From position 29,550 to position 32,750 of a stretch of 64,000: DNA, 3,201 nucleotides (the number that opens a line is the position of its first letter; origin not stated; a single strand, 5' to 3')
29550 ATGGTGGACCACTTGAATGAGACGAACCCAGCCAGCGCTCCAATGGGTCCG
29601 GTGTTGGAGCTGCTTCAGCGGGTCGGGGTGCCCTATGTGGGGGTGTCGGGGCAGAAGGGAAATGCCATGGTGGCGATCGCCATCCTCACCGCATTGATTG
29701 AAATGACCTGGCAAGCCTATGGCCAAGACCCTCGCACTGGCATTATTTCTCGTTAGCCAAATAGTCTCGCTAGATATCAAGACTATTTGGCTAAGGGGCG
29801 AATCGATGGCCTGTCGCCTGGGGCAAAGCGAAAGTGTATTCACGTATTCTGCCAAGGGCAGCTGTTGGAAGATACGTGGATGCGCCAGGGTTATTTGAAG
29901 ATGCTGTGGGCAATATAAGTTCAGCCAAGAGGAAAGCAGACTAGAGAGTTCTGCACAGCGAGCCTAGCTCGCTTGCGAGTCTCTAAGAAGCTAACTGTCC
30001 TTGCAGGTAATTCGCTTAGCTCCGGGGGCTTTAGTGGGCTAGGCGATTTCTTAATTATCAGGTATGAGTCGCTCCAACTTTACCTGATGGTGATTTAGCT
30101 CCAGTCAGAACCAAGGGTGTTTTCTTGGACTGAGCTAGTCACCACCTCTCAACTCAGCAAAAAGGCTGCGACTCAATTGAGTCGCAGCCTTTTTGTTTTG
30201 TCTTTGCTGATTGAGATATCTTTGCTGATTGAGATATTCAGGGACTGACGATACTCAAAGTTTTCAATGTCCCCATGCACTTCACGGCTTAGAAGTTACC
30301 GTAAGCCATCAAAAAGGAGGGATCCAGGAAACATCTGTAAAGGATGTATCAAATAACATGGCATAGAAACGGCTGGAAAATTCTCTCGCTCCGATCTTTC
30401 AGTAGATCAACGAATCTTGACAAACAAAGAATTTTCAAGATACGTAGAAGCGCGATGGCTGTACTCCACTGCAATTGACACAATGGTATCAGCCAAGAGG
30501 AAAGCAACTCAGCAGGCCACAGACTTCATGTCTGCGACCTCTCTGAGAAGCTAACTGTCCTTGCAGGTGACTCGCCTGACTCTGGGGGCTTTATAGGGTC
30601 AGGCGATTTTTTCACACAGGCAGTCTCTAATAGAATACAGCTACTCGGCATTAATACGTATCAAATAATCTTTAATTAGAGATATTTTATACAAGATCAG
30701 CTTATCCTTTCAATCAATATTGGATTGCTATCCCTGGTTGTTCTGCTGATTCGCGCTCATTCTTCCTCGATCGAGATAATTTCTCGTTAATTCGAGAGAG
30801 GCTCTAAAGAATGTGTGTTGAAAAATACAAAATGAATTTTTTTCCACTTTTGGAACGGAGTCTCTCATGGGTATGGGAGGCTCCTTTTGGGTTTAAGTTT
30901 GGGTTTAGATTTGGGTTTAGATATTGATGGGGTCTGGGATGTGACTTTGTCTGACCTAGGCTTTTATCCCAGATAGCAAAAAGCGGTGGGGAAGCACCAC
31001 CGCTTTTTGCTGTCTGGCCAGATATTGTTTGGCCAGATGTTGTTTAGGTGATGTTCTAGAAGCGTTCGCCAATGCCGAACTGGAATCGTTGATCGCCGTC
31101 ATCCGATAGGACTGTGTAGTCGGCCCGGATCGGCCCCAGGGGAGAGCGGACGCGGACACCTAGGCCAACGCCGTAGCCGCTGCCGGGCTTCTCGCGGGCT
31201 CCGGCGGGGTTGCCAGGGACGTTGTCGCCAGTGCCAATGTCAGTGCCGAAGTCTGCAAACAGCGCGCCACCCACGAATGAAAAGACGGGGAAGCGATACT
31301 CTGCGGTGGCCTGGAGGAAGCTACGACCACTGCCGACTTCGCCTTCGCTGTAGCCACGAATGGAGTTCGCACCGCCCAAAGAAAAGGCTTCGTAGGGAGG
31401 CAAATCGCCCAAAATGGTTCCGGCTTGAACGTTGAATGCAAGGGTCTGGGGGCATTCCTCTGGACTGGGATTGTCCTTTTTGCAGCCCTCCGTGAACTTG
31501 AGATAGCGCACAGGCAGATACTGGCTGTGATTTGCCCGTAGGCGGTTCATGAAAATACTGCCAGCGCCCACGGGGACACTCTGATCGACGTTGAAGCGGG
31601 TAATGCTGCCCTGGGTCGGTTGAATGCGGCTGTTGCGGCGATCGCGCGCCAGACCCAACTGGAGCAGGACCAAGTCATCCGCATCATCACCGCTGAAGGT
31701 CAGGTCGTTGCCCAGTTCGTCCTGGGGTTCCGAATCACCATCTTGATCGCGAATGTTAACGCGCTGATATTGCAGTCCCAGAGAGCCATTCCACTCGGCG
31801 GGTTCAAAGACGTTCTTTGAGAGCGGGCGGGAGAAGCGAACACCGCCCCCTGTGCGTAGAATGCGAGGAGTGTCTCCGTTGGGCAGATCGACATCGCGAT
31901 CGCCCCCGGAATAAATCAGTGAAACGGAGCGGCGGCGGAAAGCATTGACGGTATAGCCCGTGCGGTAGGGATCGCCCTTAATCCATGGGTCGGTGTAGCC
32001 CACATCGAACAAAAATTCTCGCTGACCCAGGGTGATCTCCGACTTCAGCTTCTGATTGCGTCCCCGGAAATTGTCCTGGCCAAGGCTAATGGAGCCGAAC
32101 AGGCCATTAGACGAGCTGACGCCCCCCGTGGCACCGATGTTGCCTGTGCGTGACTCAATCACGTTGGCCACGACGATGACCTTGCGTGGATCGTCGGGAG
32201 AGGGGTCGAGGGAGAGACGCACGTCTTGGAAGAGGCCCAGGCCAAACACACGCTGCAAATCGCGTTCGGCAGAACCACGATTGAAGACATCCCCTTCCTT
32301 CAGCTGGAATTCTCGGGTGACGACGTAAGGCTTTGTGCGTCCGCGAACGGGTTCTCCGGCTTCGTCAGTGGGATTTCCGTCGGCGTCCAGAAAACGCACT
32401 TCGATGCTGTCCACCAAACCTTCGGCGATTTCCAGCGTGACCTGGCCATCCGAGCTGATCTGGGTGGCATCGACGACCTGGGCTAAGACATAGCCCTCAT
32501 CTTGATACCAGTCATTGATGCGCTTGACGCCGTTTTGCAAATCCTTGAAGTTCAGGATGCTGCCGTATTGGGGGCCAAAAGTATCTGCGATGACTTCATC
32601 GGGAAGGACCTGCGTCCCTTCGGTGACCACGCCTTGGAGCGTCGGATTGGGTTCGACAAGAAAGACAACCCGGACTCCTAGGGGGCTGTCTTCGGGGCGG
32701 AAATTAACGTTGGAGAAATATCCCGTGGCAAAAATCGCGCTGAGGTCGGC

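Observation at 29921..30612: Two paralogous terminator-ended elements of about 125 nt in a 1.3 kb ORF-free region: candidate small RNA genes with compensatory stem changes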

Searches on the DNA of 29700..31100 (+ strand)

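Call 6: search_rna_families(source=window, start=29700, end=31100, threshold=evalue, max_evalue=10, show_alignments=4)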
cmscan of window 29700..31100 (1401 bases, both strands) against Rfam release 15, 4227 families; matches with E-value up to 10: 27.
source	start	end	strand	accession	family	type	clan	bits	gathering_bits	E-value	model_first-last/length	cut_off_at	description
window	30129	30198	+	RF00506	Thr_leader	Cis-reg; leader;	-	30.5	55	0.0023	1-118/118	no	Threonine operon leader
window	30162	30225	-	RF02844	RefA9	Gene; antisense;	-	26.7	49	0.16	1-64/64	no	Enterococcus sRNA A9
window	30148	30200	-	RF00047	mir-2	Gene; miRNA;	-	25.2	45.5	0.04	1-72/72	no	mir-2 microRNA precursor family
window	30155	30219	-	RF00506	Thr_leader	Cis-reg; leader;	-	24.9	55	0.048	1-118/118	no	Threonine operon leader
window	30151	30237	-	RF02075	STnc230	Gene; sRNA;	-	24.9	50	0.59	1-83/83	no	Enterobacterial sRNA STnc230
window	30156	30197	+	RF03560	mir-3926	Gene; miRNA;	-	24.4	82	0.11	11-53/63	no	mir-3926 microRNA precursor family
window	30969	31017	+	RF03560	mir-3926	Gene; miRNA;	-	23.8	82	0.15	1-63/63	no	mir-3926 microRNA precursor family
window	30159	30201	+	RF00489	ctRNA_p42d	Gene; antisense;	-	23.6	50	0.025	1-46/46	no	ctRNA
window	30971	31015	-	RF00971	mir-578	Gene; miRNA;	-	21.3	98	0.73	1-84/84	no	mir-578 microRNA precursor family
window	30964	31025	-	RF04210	MIR8643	Gene; miRNA;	-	21.1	135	0.26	1-150/150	no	MIR8643 microRNA precursor family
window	29749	29798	+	RF03938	mir-4662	Gene; miRNA;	-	20.5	97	0.52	1-67/67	no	mir-4662 microRNA precursor family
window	30965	31021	+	RF03642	MIR5743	Gene; miRNA;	-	20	111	1.1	1-81/81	no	MIR5743 microRNA precursor family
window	30149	30206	+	RF00643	MIR171_1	Gene; miRNA;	CL00099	19.6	48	1.4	1-101/101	no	MIR171_1 microRNA precursor family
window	30778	30891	+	RF00515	PyrR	Cis-reg;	-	19.6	54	7.9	1-115/115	no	PyrR binding site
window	30962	31024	-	RF03831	mir-627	Gene; miRNA;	-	19.4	86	0.46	1-87/87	no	mir-627 microRNA precursor family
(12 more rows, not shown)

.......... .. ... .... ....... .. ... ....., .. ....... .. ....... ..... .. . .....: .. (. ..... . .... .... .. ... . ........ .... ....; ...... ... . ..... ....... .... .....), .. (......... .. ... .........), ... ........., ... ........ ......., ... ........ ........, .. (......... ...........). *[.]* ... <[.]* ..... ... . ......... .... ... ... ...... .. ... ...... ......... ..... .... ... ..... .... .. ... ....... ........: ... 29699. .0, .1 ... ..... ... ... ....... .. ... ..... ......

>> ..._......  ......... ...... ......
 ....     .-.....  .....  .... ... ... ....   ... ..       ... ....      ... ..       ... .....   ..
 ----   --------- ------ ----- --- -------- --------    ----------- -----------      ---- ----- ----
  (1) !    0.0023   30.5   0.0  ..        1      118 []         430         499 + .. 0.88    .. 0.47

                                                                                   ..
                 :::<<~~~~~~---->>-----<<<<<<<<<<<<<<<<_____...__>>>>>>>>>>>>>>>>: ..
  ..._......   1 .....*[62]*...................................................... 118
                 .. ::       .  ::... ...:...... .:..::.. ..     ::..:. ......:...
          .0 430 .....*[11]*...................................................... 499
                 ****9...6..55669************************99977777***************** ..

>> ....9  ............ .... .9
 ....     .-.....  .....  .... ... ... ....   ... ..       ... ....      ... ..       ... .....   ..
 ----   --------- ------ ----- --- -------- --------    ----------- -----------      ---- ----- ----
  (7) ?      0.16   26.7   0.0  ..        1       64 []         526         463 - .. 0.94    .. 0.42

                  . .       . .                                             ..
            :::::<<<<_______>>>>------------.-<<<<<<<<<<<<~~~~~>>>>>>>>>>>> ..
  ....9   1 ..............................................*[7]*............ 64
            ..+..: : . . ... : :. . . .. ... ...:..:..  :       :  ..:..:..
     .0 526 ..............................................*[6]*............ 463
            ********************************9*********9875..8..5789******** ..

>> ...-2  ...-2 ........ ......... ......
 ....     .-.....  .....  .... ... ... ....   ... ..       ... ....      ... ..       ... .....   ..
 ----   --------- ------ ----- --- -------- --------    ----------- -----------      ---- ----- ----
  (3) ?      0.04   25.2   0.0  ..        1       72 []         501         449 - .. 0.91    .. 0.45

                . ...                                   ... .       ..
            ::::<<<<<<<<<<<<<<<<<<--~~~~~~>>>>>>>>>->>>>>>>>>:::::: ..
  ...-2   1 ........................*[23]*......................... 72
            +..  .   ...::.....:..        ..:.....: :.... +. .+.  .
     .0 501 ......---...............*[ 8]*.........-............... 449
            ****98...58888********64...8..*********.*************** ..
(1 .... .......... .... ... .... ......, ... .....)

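Call 44: build_rna_model(alignment_id=A3)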
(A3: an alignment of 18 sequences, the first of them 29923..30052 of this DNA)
Model R1 built from alignment A3 (18 sequences, 138 columns); structure: RNAalifold consensus.
model positions 134; base pairs 28; branch points 1; effective number of sequences 1.69; information 0.59 bits per position. Calibrated on 0.2 Mb of random sequence (short: E-values are rough).
structure used (alignment columns):
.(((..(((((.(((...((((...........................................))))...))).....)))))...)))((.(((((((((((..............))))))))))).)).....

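Call 45: search_with_rna_model(model_id=R1, sources=[window, L005, L006, L007, L009, L010, L011, L012, L013, L014, L016, L063, L064, L066, L067, L068, L001], max_evalue=10)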
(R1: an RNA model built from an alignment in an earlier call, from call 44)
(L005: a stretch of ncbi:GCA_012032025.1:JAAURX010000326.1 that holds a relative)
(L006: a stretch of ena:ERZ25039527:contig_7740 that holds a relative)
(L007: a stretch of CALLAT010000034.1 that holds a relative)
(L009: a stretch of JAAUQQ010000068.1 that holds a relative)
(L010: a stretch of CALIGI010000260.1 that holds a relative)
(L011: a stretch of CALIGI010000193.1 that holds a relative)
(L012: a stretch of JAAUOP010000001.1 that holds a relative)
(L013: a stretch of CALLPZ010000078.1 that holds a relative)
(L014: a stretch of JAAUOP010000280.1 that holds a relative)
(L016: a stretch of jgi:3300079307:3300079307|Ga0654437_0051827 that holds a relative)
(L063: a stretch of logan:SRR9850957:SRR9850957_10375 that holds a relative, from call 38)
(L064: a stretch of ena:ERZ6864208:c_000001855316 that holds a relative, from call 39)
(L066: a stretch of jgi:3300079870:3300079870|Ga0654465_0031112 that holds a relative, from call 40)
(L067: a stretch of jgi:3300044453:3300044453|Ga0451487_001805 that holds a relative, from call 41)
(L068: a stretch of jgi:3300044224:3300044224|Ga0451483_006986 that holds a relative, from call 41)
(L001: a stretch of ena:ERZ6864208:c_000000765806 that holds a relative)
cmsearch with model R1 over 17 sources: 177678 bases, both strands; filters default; matches with E-value up to 10: 21.
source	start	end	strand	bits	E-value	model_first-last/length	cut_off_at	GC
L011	684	815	+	140.8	1.6e-31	1-134/134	no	0.53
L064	4201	4332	-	137.8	8.4e-31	1-134/134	no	0.55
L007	1871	2002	-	137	1.3e-30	1-134/134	no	0.54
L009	5649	5782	+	135.3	3.3e-30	1-134/134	no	0.54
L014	2179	2312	-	135.3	3.3e-30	1-134/134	no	0.54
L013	3603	3734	+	133.3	1e-29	1-134/134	no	0.55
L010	216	349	-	132.5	1.5e-29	1-134/134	no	0.54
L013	3143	3278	+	131.9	2.1e-29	1-134/134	no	0.54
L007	2377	2512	-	130.1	5.8e-29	1-134/134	no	0.56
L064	4709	4841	-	129.3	9e-29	1-134/134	no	0.55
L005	3996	4126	+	125.6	6.6e-28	1-134/134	no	0.53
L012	874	1004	-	125.6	6.6e-28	1-134/134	no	0.53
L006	7127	7261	+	124.7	1.1e-27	1-134/134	no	0.53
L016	3249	3377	+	124.6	1.1e-27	1-134/134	no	0.53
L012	386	511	-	120.8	9.3e-27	1-134/134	no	0.54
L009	5149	5279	+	120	1.4e-26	1-134/134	no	0.6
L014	2667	2797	-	120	1.4e-26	1-134/134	no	0.6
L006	6742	6871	+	118.2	3.8e-26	1-134/134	no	0.53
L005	4490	4614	+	109.3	4.8e-24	1-134/134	no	0.54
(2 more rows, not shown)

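Call 47: search_with_rna_model(model_id=R1, sources=[window, L005, L006, L007, L009, L010, L011, L012, L013, L016, L064], max_evalue=0.001, make_alignment=true)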
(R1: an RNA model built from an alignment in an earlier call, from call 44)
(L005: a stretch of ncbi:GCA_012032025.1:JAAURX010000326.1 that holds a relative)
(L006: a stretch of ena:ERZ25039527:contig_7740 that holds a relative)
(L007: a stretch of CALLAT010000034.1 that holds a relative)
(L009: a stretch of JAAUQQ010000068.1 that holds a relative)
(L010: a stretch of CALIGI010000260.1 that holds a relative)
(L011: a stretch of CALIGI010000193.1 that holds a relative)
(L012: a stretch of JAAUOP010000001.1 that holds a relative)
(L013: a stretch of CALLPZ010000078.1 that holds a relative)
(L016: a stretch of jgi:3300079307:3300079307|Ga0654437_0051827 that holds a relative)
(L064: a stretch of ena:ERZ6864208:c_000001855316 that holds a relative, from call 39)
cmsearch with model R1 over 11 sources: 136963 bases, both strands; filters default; matches with E-value up to 0.001: 19.
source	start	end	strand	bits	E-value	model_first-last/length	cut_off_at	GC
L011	684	815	+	140.8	1.3e-31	1-134/134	no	0.53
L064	4201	4332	-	137.8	6.5e-31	1-134/134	no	0.55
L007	1871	2002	-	137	1e-30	1-134/134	no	0.54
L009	5649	5782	+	135.3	2.6e-30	1-134/134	no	0.54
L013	3603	3734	+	133.3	7.8e-30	1-134/134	no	0.55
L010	216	349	-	132.5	1.2e-29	1-134/134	no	0.54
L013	3143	3278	+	131.9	1.6e-29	1-134/134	no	0.54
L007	2377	2512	-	130.1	4.5e-29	1-134/134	no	0.56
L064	4709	4841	-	129.3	6.9e-29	1-134/134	no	0.55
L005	3996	4126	+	125.6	5.1e-28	1-134/134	no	0.53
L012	874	1004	-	125.6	5.1e-28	1-134/134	no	0.53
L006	7127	7261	+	124.7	8.4e-28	1-134/134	no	0.53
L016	3249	3377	+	124.6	8.9e-28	1-134/134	no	0.53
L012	386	511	-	120.8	7.2e-27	1-134/134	no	0.54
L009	5149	5279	+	120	1.1e-26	1-134/134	no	0.6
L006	6742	6871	+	118.2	2.9e-26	1-134/134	no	0.53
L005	4490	4614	+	109.3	3.7e-24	1-134/134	no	0.54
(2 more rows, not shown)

Alignment A4: 19 matches aligned to the model, 137 columns, each read 5' to 3' on its own strand. Consensus structure (alignment columns), stored with it:
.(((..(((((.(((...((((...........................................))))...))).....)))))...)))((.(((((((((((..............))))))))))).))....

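Call 73: search_with_rna_model(model_id=R1, sources=[L069, L070, L071, L066, L067, L068, L063], max_evalue=10)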
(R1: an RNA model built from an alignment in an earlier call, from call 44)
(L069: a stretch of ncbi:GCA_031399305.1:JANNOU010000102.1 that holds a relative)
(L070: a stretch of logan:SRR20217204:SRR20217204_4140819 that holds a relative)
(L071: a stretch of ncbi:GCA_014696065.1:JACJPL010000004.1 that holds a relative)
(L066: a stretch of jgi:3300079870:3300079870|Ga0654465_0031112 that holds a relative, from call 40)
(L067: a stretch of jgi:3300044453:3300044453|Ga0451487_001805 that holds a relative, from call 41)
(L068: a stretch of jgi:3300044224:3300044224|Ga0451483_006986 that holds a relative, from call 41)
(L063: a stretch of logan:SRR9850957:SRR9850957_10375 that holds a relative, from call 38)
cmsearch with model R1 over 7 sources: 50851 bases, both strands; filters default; matches with E-value up to 10: 0.
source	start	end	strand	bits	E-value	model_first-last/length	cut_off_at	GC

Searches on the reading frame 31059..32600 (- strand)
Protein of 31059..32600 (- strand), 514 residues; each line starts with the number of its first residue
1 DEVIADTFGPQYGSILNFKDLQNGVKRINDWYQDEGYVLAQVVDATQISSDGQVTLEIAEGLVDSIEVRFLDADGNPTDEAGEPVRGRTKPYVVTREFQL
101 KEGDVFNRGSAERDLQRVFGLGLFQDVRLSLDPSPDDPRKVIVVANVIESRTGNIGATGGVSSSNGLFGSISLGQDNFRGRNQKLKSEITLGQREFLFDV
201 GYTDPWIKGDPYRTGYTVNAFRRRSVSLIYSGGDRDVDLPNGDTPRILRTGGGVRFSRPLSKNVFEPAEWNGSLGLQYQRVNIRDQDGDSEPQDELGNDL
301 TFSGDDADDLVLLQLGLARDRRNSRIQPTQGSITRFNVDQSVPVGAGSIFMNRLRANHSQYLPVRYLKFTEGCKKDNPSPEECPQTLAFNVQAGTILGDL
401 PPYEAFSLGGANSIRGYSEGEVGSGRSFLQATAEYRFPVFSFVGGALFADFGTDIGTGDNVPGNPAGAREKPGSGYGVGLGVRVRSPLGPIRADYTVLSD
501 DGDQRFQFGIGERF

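Call 37: find_homologous_proteins(query=window:31059-32600:-, max_evalue=1e-60)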
Query window:31059-32600:- (514 aa): 4265 proteins with E <= 1e-60 among 8000 candidates; the best 120 are listed.
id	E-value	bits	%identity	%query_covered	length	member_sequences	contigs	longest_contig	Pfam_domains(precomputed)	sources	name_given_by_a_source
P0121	0.0e+0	1157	100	100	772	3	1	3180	PF08479.17,PF25280.2,PF25282.1,PF07244.21,PF01103.30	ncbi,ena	-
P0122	0.0e+0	1039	88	100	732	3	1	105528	PF08479.17,PF25282.1,PF07244.21,PF01103.30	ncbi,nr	ncbi:MAG: BamA/TamA family outer membrane protein [Synechococcales cyanobacterium CRU_2_2]|nr:BamA/T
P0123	0.0e+0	1011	86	100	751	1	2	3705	PF08479.17,PF25282.1,PF07244.21,PF01103.30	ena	-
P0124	5.4e-286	967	82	100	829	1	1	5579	PF08479.17,PF07244.21,PF01103.30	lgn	-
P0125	3.9e-279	945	79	100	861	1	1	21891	PF08479.17,PF25282.1,PF07244.21,PF01103.30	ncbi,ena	-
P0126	1.6e-278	943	79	100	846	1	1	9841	PF08479.17,PF25282.1,PF07244.21,PF01103.30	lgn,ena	-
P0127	3.8e-276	935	78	100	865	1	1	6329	PF08479.17,PF25282.1,PF07244.21,PF01103.30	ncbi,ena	-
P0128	2.9e-275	932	78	100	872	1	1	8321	PF08479.17,PF07244.21,PF01103.30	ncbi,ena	-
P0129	9.4e-255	864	72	99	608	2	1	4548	PF08479.17,PF25282.1,PF07244.21,PF01103.30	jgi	jgi:outer membrane protein insertion porin family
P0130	9.1e-251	851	72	99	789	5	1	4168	PF08479.17,PF25282.1,PF07244.21,PF01103.30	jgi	jgi:outer membrane protein insertion porin family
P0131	2.9e-247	840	70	100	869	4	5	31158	PF08479.17,PF07244.21,PF01103.30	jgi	jgi:outer membrane protein insertion porin family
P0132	2.4e-240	817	69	100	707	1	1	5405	PF08479.17,PF25282.1,PF07244.21,PF01103.30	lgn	-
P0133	4.3e-240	816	69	100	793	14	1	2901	PF08479.17,PF25282.1,PF07244.21,PF01103.30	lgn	-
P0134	1.5e-239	814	67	100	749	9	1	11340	PF08479.17,PF25282.1,PF07244.21,PF01103.30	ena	-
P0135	1.6e-238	811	67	100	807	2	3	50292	PF08479.17,PF25282.1,PF07244.21,PF01103.30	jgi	jgi:outer membrane protein insertion porin family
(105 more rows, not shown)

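Call 38: find_encoding_contigs(protein=P0124, flank=4000, max_places=3)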
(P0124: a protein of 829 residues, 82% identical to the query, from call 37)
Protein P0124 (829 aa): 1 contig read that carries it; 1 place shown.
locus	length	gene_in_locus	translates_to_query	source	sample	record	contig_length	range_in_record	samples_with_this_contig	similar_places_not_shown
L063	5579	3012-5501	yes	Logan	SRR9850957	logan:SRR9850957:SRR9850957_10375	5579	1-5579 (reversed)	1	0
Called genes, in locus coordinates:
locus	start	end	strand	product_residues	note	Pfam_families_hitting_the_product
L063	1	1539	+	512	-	?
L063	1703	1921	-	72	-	PF23856:DUF7219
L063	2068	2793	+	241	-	PF01259:SAICAR_synt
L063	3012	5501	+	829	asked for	PF07244:POTRA (faint), PF08479:POTRA_2, PF01103:Omp85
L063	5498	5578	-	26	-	?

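Call 39: find_encoding_contigs(protein=P0126, flank=4000, max_places=3)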
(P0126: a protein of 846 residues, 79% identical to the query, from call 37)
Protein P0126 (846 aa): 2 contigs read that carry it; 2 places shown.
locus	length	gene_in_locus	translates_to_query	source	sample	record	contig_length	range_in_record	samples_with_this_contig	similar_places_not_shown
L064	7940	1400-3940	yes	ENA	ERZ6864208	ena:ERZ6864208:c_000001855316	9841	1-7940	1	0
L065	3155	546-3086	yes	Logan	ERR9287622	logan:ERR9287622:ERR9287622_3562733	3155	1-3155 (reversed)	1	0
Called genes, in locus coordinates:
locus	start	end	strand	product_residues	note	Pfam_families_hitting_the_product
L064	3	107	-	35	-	?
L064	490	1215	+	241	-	PF01259:SAICAR_synt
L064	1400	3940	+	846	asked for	PF25282:POTRA1_3_Toc75 (faint), PF08479:POTRA_2, PF07244:POTRA, PF01103:Omp85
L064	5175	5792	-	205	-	PF02570:CbiC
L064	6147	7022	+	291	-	PF01145:Band_7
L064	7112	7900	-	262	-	PF00702:Hydrolase, PF12710:HAD (weak), PF13419:HAD_2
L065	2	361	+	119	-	?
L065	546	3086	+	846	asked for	PF25282:POTRA1_3_Toc75 (faint), PF08479:POTRA_2, PF07244:POTRA, PF01103:Omp85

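Call 40: find_encoding_contigs(protein=P0130, flank=4000, max_places=3)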
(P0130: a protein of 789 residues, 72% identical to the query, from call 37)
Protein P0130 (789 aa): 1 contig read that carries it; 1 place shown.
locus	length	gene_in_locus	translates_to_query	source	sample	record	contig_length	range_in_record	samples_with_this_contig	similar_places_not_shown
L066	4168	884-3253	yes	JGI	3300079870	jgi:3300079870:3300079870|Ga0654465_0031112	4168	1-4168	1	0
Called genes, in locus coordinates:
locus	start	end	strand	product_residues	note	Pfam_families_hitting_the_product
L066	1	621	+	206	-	?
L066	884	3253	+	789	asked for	PF25282:POTRA1_3_Toc75 (faint), PF07244:POTRA (weak), PF08479:POTRA_2, PF07244:POTRA (weak), PF01103:Omp85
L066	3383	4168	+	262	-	?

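Call 41: find_encoding_contigs(protein=P0131, flank=4000, max_places=3)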
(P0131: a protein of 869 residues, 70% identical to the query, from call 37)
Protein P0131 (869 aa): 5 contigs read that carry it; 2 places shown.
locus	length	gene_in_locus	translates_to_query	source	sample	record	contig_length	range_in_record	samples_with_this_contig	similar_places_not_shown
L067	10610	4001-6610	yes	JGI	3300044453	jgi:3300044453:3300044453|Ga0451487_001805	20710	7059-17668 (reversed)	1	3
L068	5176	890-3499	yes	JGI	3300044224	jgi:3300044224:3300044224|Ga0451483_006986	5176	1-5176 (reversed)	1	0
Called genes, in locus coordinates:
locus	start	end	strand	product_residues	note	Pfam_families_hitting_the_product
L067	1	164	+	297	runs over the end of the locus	PF00990:GGDEF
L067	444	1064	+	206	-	PF19788:DUF6272 (weak)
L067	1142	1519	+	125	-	-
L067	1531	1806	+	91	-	PF05768:Glrx-like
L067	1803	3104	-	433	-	PF25919:BSH_CusB (faint), PF00364:Biotin_lipoyl (faint), PF25917:BSH_RND (weak), PF25989:YknX_C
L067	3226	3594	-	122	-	PF10639:TMEM234 (weak), PF00892:EamA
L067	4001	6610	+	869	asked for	PF07244:POTRA (weak), PF08479:POTRA_2, PF07244:POTRA (weak), PF01103:Omp85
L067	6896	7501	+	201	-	PF03331:LpxC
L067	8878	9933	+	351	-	PF00124:Photo_RC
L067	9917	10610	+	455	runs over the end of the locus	PF00421:PSII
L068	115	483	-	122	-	PF10639:TMEM234 (weak), PF00892:EamA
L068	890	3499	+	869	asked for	PF07244:POTRA (weak), PF08479:POTRA_2, PF07244:POTRA (weak), PF01103:Omp85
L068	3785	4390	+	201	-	PF03331:LpxC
